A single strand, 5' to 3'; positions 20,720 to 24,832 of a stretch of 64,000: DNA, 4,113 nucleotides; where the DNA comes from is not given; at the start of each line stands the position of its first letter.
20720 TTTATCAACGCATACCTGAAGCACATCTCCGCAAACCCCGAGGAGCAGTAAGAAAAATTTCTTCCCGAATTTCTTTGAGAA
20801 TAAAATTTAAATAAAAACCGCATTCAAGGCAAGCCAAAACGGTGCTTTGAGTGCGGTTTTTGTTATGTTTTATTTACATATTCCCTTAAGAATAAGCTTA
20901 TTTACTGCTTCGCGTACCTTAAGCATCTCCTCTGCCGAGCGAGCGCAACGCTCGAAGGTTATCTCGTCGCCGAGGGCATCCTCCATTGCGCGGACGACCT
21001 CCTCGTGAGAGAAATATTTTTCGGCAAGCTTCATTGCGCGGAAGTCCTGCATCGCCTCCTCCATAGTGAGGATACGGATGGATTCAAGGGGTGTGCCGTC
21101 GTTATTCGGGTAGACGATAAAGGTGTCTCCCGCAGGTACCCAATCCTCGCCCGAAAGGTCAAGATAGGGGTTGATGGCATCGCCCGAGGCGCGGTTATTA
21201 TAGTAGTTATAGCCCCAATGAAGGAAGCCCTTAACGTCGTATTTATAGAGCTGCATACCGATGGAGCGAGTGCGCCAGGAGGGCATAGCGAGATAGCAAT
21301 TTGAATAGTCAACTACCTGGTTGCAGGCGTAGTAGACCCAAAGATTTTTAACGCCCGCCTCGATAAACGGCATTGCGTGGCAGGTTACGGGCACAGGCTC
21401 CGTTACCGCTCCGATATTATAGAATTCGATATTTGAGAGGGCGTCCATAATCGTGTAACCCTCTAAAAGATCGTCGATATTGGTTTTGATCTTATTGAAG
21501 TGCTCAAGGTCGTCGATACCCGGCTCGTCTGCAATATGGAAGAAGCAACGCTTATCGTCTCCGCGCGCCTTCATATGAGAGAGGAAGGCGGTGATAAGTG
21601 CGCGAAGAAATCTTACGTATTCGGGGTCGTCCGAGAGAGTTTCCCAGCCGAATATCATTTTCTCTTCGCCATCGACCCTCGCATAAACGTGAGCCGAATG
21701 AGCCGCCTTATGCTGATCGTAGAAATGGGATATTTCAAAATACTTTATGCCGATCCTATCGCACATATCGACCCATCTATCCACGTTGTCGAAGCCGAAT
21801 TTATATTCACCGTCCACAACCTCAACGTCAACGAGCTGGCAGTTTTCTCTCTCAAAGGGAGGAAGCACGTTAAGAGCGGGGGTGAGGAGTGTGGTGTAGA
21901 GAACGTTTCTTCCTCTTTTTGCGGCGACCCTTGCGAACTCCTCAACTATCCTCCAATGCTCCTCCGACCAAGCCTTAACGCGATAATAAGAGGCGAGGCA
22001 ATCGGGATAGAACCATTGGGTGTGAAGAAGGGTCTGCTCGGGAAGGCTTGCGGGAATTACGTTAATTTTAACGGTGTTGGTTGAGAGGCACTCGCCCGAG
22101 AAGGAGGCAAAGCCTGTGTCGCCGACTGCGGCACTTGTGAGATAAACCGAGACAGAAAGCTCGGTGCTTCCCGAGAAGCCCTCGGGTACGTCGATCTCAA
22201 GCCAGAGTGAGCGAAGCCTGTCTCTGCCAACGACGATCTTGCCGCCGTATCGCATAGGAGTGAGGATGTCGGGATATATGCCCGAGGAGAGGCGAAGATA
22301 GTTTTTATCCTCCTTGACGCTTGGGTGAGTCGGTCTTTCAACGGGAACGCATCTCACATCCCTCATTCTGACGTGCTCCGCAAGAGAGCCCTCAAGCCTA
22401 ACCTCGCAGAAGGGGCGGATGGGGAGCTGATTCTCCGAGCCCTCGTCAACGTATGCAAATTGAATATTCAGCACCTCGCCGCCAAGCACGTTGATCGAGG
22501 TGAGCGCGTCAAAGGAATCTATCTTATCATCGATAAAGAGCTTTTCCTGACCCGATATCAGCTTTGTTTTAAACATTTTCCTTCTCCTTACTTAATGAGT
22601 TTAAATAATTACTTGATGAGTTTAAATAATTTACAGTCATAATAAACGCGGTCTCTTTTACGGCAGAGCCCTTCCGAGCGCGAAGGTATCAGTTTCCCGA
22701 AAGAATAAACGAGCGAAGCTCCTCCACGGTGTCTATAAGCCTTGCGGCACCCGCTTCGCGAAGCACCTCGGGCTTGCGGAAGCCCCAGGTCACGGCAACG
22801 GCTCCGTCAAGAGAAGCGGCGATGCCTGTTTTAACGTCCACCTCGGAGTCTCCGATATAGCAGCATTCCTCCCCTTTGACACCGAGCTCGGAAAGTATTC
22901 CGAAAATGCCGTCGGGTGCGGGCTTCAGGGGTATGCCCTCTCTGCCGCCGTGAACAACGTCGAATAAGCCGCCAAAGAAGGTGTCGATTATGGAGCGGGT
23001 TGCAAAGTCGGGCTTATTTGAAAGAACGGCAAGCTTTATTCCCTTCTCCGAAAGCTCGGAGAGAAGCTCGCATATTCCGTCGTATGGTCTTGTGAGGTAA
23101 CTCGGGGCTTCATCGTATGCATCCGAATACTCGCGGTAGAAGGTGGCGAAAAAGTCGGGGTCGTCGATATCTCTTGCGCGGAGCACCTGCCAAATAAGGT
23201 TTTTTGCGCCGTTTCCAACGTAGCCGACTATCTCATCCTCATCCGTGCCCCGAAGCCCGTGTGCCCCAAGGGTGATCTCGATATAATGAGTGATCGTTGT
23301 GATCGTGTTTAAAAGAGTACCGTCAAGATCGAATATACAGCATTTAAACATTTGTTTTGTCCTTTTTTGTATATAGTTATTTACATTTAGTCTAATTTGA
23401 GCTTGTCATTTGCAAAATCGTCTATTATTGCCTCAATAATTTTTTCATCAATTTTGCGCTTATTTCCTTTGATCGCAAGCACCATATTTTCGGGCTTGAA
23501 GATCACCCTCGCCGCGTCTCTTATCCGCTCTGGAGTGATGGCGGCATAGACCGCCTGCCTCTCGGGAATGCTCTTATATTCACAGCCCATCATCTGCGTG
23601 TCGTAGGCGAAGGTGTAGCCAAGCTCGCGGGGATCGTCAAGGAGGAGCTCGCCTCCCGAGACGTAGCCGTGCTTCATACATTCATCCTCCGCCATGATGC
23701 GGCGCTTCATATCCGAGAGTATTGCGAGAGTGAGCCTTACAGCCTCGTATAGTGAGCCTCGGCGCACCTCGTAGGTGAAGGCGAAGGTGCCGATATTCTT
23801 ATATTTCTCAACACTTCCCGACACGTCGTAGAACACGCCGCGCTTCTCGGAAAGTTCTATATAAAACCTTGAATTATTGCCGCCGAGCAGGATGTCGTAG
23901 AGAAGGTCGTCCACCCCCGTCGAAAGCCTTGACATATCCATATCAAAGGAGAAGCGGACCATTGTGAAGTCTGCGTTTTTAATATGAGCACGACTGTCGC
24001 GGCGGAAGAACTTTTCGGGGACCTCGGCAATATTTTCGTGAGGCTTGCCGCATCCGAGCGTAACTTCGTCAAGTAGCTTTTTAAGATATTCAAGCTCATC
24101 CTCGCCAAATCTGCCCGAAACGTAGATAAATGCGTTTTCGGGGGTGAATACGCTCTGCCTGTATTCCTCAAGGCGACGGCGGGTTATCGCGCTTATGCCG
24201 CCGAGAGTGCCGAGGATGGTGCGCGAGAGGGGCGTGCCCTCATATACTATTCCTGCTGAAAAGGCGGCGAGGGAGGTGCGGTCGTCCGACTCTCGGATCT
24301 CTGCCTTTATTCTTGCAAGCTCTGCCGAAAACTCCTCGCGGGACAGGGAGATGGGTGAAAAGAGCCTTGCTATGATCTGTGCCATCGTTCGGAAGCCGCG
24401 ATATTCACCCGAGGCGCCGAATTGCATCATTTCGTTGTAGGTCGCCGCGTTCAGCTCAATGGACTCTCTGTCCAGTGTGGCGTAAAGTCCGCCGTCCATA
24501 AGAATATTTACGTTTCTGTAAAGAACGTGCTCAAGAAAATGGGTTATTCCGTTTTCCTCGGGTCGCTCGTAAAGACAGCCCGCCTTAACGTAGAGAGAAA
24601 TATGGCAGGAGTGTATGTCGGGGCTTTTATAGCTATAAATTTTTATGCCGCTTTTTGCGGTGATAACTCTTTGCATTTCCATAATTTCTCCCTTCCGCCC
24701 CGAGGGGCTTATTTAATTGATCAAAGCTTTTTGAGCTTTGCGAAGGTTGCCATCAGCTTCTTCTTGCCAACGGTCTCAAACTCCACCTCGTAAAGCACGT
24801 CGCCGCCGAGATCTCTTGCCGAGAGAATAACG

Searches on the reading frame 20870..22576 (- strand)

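Call 89: search_protein_families(library=pfam, proteins=[window:20870-22576:-], max_evalue=0.00001)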
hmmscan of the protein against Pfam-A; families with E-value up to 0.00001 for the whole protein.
window:20870-22576:- (568 aa): 1 family
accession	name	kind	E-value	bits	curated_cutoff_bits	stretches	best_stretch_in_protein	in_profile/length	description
PF13320.12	GH123_cat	-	3.5e-95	319.5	23.1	1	188-517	1-323/324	Glycoside hydrolase 123, catalytic domain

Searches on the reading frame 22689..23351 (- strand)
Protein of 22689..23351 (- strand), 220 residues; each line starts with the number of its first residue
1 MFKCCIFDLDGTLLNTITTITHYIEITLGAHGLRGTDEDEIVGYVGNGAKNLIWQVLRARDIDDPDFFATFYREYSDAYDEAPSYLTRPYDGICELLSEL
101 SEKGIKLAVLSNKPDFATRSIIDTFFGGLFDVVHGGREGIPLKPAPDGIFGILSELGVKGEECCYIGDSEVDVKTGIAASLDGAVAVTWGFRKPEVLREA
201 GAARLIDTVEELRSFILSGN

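Call 89: search_protein_families(library=pfam, proteins=[window:22689-23351:-], max_evalue=0.00001)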
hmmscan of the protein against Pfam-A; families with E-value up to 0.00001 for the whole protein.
window:22689-23351:- (220 aa): 3 families
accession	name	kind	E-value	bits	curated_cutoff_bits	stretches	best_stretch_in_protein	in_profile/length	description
PF13419.12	HAD_2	-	3.1e-32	112.6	23.8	1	5-182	1-174/178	Haloacid dehalogenase-like hydrolase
PF00702.32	Hydrolase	-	5.7e-25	89.3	26.4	1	2-179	1-190/191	haloacid dehalogenase-like hydrolase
PF12710.13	HAD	-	1.7e-11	45.3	27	1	6-174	2-186/189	haloacid dehalogenase-like hydrolase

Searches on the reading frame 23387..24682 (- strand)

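Call 89: search_protein_families(library=pfam, proteins=[window:23387-24682:-], max_evalue=0.00001)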
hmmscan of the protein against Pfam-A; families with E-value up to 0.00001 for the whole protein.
window:23387-24682:- (431 aa): 2 families
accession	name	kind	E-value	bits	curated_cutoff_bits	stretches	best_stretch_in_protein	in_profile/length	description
PF05193.26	Peptidase_M16_C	-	3.1e-19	70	23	1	166-332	2-171/181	Peptidase M16 inactive domain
PF00675.25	Peptidase_M16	-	3.7e-17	63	22.3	1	16-159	3-148/149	Insulinase (Peptidase family M16)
